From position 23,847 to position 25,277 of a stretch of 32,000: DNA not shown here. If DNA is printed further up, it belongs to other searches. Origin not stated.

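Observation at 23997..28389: Unassigned ~320-aa domain present twice, as a lipoprotein and inside an RTX protein, at the end of the polysaccharide locus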

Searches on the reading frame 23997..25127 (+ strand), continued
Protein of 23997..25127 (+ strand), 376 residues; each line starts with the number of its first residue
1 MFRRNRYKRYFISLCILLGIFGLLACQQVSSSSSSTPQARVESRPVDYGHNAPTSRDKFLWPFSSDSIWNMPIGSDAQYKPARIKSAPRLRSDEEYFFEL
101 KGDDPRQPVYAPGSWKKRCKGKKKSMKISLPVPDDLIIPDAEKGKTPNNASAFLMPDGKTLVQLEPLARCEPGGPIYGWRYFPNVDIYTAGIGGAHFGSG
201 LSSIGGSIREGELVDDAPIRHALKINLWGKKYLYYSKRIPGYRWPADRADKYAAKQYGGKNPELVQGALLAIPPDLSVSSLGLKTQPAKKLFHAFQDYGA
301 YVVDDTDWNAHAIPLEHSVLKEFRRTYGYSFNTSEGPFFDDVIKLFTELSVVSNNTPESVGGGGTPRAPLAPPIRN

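Call 41: search_protein_families(library=pfam, proteins=[L074:11391-12887:+, L035:13410-14663:-, L055:11564-12685:-, L035:15702-17348:+, L025:12200-14071:-, L044:4616-6028:+, L009:7140-8870:+, L048:11063-11947:-, L058:11431-13986:-, L060:8067-8675:+], max_evalue=0.001)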
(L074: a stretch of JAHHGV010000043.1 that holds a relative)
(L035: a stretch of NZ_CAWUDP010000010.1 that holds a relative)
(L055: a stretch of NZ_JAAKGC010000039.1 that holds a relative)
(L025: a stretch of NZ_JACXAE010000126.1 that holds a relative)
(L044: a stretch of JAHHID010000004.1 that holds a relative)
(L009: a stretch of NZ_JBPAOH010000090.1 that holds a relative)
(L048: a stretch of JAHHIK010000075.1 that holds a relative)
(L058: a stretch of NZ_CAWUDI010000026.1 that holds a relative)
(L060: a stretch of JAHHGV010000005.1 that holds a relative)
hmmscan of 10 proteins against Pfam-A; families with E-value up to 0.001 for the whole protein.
L074:11391-12887:+ (499 aa): 1 family
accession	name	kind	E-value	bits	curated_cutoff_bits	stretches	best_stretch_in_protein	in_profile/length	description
PF02163.28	Peptidase_M50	-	3.9e-20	72.6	27.2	1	263-421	5-204/221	Peptidase family M50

L035:13410-14663:- (417 aa): 6 families
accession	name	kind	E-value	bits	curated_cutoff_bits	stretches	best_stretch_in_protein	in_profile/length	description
PF02638.21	GHL10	-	3.2e-100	335.7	27.9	1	57-361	1-304/311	Glycosyl hydrolase-like 10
PF14871.12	GHL6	-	2.3e-11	44.5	35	1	84-217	9-131/132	Hypothetical glycosyl hydrolase 6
PF13200.12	DUF4015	-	5.5e-06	26.2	27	1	155-276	85-186/313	Putative glycosyl hydrolase domain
PF02065.24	Melibiase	-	5.6e-06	26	27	1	128-219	105-192/347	Melibiase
PF14883.12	GHL13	-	0.00012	21.7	27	1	181-279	114-216/324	Hypothetical glycosyl hydrolase family 13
PF13199.12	Glyco_hydro_66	-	0.00033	19.8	23.7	0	74-223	109-262/546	Glycosyl hydrolase family 66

L055:11564-12685:- (373 aa): 5 families
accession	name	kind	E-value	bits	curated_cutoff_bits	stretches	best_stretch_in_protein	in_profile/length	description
PF03275.19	GLF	-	7.8e-72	241.7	26.3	1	152-352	2-203/203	UDP-galactopyranose mutase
PF13450.12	NAD_binding_8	-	1.9e-17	63.7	21.9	1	6-74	1-68/68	NAD(P)-binding Rossmann-like domain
PF00070.33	Pyr_redox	-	1.8e-05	25.6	22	1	4-43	2-39/82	Pyridine nucleotide-disulphide oxidoreductase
PF01593.30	Amino_oxidase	-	9e-05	22.4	19.8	1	23-74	9-61/443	Flavin containing amine oxidoreductase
PF13454.12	NAD_binding_9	-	0.00064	20.2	21.8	0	6-73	2-74/155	FAD-NAD(P)-binding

L035:15702-17348:+ (549 aa): 1 family
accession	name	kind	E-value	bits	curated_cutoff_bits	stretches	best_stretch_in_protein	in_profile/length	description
PF20242.3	Emfourin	-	0.00063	20.5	27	0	473-535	22-84/91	Emfourin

L025:12200-14071:- (623 aa): 3 families
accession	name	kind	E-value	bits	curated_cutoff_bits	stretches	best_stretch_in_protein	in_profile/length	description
PF17994.7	Glft2_N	-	4.6e-10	40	26.1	1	4-133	2-130/140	Galactofuranosyltransferase 2 N-terminal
PF00535.33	Glycos_transf_2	-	3.9e-09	37.1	23.3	1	155-266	2-114/168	Glycosyl transferase family 2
PF19320.4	GlfT2_domain3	-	3.2e-05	24.1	27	0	415-487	2-73/197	Galactofuranosyltransferase-2, domain 3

L044:4616-6028:+ (471 aa): 3 families
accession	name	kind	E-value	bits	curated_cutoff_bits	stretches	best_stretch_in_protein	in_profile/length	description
PF08245.18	Mur_ligase_M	-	7.5e-27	95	24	1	124-303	1-200/200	Mur ligase middle domain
PF02875.26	Mur_ligase_C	-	4.5e-11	44.1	28.4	1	325-441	1-127/127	Mur ligase, glutamate ligase domain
PF21799.2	MurD-like_N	-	2.8e-08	34.4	27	1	7-107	2-88/88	Mur ligase MurD-like, N-terminal domain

L009:7140-8870:+ (577 aa): 1 family
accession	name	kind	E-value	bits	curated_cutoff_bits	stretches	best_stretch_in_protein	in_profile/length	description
PF00082.27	Peptidase_S8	-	5.1e-31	108.5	21.8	1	145-382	1-257/288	Subtilase family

L048:11063-11947:- (294 aa): 5 families
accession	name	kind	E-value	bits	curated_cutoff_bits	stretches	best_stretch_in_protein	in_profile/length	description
PF13489.12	Methyltransf_23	-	7.4e-10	39.2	27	1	87-247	11-148/164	Methyltransferase domain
PF08242.18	Methyltransf_12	-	3.3e-06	28.2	30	1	111-202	3-97/98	Methyltransferase domain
PF08241.18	Methyltransf_11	-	9.1e-06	26.7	21.2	1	111-205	3-95/95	Methyltransferase domain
PF13847.12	Methyltransf_31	-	9.8e-06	25.8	27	1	99-226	4-128/145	Methyltransferase domain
PF13649.12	Methyltransf_25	-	0.00039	21.5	27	1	108-201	1-97/97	Methyltransferase domain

L058:11431-13986:- (851 aa): 3 families
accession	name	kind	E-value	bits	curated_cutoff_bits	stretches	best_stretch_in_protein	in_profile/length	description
PF00350.29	Dynamin_N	-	5.3e-28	98.6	27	1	266-416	1-151/168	Dynamin family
PF05099.18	TerB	-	6.3e-10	39.8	24.4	1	36-146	4-113/118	Tellurite resistance protein TerB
PF01926.29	MMR_HSR1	-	2.3e-07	31.3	21.9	1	265-417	1-99/113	50S ribosome-binding GTPase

L060:8067-8675:+ (203 aa): 3 families
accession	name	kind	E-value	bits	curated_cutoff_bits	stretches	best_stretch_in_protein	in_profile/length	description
PF00132.30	Hexapep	-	3.6e-11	42.7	27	1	119-151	2-34/36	Bacterial transferase hexapeptide (six repeats)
PF14602.12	Hexapep_2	-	5.7e-06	26.4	27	1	120-151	3-32/34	Hexapeptide repeat of succinyl-transferase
PF25084.1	LbH_EIF2B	-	0.0003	21.2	54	0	89-168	8-87/105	EIF2B subunit epsilon LbH domain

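Call 44: search_dna_similar(query=window:24159-25124:+, collection=plasmids, mode=protein, max_evalue=0.00001, max_rows=40, rows=spread)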
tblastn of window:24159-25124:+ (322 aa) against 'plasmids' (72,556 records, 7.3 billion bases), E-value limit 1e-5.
No match.
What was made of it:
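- Tried and rejected: tblastn against PLSDB plasmids gave no match (call 44).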

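Call 47: get_annotated_region(hit=H13, flank=6000)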
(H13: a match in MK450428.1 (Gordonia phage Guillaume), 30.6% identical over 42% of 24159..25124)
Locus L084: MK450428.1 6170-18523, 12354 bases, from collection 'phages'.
description: Gordonia phage Guillaume, complete genome.
organism: Gordonia phage Guillaume (NCBI taxid 2510570)
taxonomy: Viruses; Duplodnaviria; Heunggongvirae; Uroviricota; Caudoviricetes; Woesvirus; Woesvirus woes
host: Gordonia terrae 3612; source: soil; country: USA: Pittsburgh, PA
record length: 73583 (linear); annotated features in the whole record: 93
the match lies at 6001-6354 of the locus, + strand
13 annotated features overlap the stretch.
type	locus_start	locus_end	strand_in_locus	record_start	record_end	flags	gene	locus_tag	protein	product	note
CDS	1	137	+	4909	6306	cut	6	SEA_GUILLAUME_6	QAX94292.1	hypothetical protein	-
CDS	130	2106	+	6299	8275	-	7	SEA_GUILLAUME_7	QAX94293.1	terminase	-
CDS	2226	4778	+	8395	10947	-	8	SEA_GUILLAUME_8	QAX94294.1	portal protein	-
CDS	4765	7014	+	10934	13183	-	9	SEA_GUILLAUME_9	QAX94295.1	minor tail protein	-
CDS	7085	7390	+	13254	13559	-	10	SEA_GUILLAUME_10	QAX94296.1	hypothetical protein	-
CDS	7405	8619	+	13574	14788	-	11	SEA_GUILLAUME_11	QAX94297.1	capsid maturation protease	-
CDS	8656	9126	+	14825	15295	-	12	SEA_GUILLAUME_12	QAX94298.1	capsid decoration protein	-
CDS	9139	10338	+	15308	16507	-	13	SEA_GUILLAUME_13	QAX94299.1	major capsid protein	-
CDS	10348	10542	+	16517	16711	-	14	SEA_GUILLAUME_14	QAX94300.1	hypothetical protein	-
CDS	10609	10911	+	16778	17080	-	15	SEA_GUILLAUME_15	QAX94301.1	hypothetical protein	-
CDS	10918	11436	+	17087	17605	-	16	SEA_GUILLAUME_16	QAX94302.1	head-to-tail adaptor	-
CDS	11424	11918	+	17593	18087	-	17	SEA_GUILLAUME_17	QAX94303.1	hypothetical protein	-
CDS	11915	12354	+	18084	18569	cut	18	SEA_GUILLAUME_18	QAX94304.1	hypothetical protein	-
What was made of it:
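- It lies in the structural-gene region of phage Guillaume, between portal and capsid protease (call 47).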

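Call 48: get_annotated_region(hit=H7, flank=5000)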
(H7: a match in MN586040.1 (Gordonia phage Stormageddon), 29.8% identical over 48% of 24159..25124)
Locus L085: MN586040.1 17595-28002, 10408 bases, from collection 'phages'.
description: Gordonia phage Stormageddon, complete genome.
organism: Gordonia phage Stormageddon (NCBI taxid 2656541)
taxonomy: Viruses; Duplodnaviria; Heunggongvirae; Uroviricota; Caudoviricetes; Stormageddonvirus; Stormageddonvirus Stormageddon
host: Gordonia terrae CAG3; source: soil; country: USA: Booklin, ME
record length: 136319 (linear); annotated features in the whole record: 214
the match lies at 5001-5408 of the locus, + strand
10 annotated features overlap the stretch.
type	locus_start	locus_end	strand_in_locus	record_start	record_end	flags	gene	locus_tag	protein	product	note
CDS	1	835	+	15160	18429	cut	13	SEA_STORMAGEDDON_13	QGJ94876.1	hypothetical protein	-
CDS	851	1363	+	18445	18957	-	14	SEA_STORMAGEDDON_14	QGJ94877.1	hypothetical protein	-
CDS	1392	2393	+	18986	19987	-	15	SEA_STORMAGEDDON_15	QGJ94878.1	major capsid protein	-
CDS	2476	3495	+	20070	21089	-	16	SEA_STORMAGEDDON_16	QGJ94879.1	ribonucleotide reductase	-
CDS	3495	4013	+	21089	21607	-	17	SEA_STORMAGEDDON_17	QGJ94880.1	RNA ligase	-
CDS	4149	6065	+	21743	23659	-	18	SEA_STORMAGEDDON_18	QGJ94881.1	glycosylhydrolase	-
CDS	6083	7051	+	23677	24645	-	19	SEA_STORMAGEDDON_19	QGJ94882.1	ADP-ribosyltransferase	-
CDS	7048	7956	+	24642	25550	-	20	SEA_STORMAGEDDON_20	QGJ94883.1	hypothetical protein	-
CDS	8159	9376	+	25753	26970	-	21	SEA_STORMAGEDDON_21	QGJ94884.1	DNA binding domain protein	-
CDS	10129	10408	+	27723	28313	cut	22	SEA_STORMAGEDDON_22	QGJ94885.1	hypothetical protein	-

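Call 49: search_protein_families(library=pfam, proteins=[L084:4765-7011:+, L085:4149-6062:+], max_evalue=0.1)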
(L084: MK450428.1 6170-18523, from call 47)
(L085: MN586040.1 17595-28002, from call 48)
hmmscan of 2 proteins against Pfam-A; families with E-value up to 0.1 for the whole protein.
L084:4765-7011:+ (749 aa): 0 families

L085:4149-6062:+ (638 aa): 0 families

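Call 66: find_encoding_contigs(protein=P0146, flank=10000, max_places=2)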
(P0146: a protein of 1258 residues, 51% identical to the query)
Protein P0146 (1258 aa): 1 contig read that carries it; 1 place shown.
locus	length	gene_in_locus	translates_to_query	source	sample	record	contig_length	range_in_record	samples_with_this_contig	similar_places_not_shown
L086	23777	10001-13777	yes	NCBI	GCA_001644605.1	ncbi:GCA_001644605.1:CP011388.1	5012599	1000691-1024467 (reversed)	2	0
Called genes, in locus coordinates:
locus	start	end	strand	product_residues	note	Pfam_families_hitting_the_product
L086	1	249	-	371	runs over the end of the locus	PF00144:Beta-lactamase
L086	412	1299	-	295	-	PF00528:BPD_transp_1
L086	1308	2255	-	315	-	PF00528:BPD_transp_1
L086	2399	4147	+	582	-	PF00672:HAMP, PF06580:His_kinase, PF02518:HATPase_c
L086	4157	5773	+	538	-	PF00072:Response_reg, PF12833:HTH_18, PF00165:HTH_AraC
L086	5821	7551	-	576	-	-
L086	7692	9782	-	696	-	PF02065:Melibiase, PF01055:Glyco_hydro_31_2nd (weak)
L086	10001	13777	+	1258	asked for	PF00041:fn3, PF25523:Ig_RIMBP2 (faint), PF25788:Ig_Rha78A_N (faint), PF00041:fn3, PF00754:F5_F8_type_C, PF22633:F5_F8_type_C_2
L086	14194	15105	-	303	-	PF12760:Zn_ribbon_IS1595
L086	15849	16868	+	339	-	PF00005:ABC_tran, PF02463:SMC_N (faint), PF13304:AAA_21, PF08352:oligo_HPY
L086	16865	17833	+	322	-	PF00005:ABC_tran, PF08352:oligo_HPY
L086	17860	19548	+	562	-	PF00496:SBP_bac_5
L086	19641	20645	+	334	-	PF19300:BPD_transp_1_N, PF00528:BPD_transp_1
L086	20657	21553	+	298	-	PF12911:OppC_N, PF00528:BPD_transp_1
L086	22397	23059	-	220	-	PF01370:Epimerase (weak), PF13460:NAD_binding_10 (weak)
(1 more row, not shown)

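Call 68: search_protein_families(library=pfam, proteins=[P0146, P0172, P0260, P0222, P0234, P0125, P0124], max_evalue=0.0001)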
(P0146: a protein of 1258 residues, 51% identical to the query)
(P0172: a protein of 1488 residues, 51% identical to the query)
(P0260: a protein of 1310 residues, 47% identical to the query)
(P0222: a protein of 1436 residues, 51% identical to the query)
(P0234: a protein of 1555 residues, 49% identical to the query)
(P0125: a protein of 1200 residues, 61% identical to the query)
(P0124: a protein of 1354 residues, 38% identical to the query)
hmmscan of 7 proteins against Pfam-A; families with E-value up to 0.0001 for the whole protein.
P0146 (1258 aa): 6 families
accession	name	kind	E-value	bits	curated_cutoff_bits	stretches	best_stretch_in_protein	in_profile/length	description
PF00041.27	fn3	-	3.3e-30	104.6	25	3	682-754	2-78/84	Fibronectin type III domain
PF00754.31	F5_F8_type_C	-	4.5e-22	79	28.2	1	1045-1161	4-127/127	F5/8 type C domain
PF22633.2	F5_F8_type_C_2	-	9e-15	55.5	27.8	1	1058-1146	1-91/91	NedA-like, galactose-binding domain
PF25788.1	Ig_Rha78A_N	-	1.5e-07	32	27.4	0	985-1032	52-101/105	Rha78A-like, N-terminal immunoglobulin domain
PF25523.1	Ig_RIMBP2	-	1.4e-05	25.5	27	0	1171-1232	2-71/105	RIMBP2-like, immunoglobulin-like domain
PF18370.7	RGI_lyase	-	8.3e-05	23.3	27.8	0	960-1019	15-77/86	Rhamnogalacturonan I lyases beta-sheet domain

P0172 (1488 aa): 9 families
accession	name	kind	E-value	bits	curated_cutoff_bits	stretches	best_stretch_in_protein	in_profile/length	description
PF00041.27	fn3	-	3e-39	133.5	25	4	926-1006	2-81/84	Fibronectin type III domain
PF16893.11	fn3_2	-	5.2e-14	52.6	27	0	374-459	3-89/89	Fibronectin type III domain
PF25059.1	FN3_DSCAM-DSCAML_C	-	2.5e-12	47.4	39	0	966-1011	38-83/89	DSCAM/DSCAML C-terminal Fn3-like domain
PF18370.7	RGI_lyase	-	4.3e-12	46.6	27.8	0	385-439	14-70/86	Rhamnogalacturonan I lyases beta-sheet domain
PF16656.11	Pur_ac_phosph_N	-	3e-08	34.5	30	0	939-1010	36-93/93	Purple acid Phosphatase, N-terminal domain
PF10179.15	NDNF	-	9.7e-08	32.6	27.3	0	1236-1273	81-118/127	Neuron-derived neurotrophic factor, first Fn(III) domain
PF25788.1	Ig_Rha78A_N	-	1e-07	32.6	27.4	0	972-1010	63-101/105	Rha78A-like, N-terminal immunoglobulin domain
PF19077.6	Big_13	-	3.1e-07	31.2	27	0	971-1011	62-101/102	Bacterial Ig-like domain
PF25523.1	Ig_RIMBP2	-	5.1e-06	26.9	27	0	923-1011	2-101/105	RIMBP2-like, immunoglobulin-like domain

P0260 (1310 aa): 1 family
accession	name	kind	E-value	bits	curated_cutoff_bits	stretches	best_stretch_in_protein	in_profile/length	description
PF00041.27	fn3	-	2.3e-11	44.2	25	1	683-758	6-80/84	Fibronectin type III domain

P0222 (1436 aa): 3 families
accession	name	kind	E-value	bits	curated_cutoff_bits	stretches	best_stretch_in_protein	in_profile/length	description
PF02018.23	CBM_4_9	-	4.9e-16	59.8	25.9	0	717-796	8-88/136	Carbohydrate binding domain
PF01551.29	Peptidase_M23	-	1.9e-15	57.3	28.7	1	64-144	13-89/96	Peptidase family M23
PF22637.2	CBM_4_9_1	-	6.3e-06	27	27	0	610-699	57-147/148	BppA domain 1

P0234 (1555 aa): 0 families

P0125 (1200 aa): 5 families
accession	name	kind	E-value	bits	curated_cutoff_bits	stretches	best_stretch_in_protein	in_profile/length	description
PF03422.21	CBM_6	-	7.3e-32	110.7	28.9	2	189-297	8-123/125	Carbohydrate binding module (family 6)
PF00353.25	HemolysinCabind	-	1.6e-26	92.3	23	4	966-1000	2-36/36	RTX calcium-binding nonapeptide repeat (4 copies)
PF18099.7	CBM_35_2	-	5.5e-25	88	23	2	339-446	1-110/112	Carbohydrate binding module (family 35)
PF16990.11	CBM_35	-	6.3e-09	36.6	28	0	186-298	9-119/121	Carbohydrate binding module (family 35)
PF17829.7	GH115_C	-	1.4e-06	28.7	24.1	0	211-294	54-155/172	Glycosyl hydrolase family 115 C-terminal domain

P0124 (1354 aa): 0 families
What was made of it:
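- One relative (P0222) carries an M23 peptidase (call 68), which hints at cell-wall targets in some members. One relative fuses it to an M23 peptidase (call 68).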

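Call 69: find_encoding_contigs(protein=P0006, flank=10000, max_places=2)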
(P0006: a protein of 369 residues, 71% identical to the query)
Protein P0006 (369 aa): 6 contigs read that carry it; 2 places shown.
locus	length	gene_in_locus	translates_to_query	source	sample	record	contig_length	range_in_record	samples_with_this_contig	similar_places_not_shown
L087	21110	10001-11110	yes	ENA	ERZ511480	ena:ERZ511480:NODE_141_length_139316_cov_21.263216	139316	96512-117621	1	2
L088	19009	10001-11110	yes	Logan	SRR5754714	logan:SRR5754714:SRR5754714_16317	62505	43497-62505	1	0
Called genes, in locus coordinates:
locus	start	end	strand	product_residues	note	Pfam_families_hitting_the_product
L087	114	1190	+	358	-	PF04230:PS_pyruv_trans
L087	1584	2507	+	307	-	PF00535:Glycos_transf_2, PF10111:Glyco_tranf_2_2, PF13641:Glyco_tranf_2_3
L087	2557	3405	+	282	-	PF00685:Sulfotransfer_1 (faint)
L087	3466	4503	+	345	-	PF13469:Sulfotransfer_3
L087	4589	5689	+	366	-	PF00535:Glycos_transf_2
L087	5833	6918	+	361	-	PF13439:Glyco_transf_4 (weak), PF00534:Glycos_transf_1, PF13692:Glyco_trans_1_4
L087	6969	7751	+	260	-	PF03567:Sulfotransfer_2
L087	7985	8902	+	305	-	PF00535:Glycos_transf_2, PF10111:Glyco_tranf_2_2, PF13641:Glyco_tranf_2_3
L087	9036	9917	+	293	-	PF00535:Glycos_transf_2, PF10111:Glyco_tranf_2_2, PF13641:Glyco_tranf_2_3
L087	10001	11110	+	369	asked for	-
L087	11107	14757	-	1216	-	PF03422:CBM_6, PF16990:CBM_35 (faint), PF17829:GH115_C (faint), PF18099:CBM_35_2, PF03422:CBM_6, PF18099:CBM_35_2, PF00353:HemolysinCabind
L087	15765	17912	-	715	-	PF02092:tRNA_synt_2f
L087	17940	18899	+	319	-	-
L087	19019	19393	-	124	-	PF04480:DUF559, PF18741:MTES_1575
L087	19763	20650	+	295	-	-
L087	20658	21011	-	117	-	PF04480:DUF559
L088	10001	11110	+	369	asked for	-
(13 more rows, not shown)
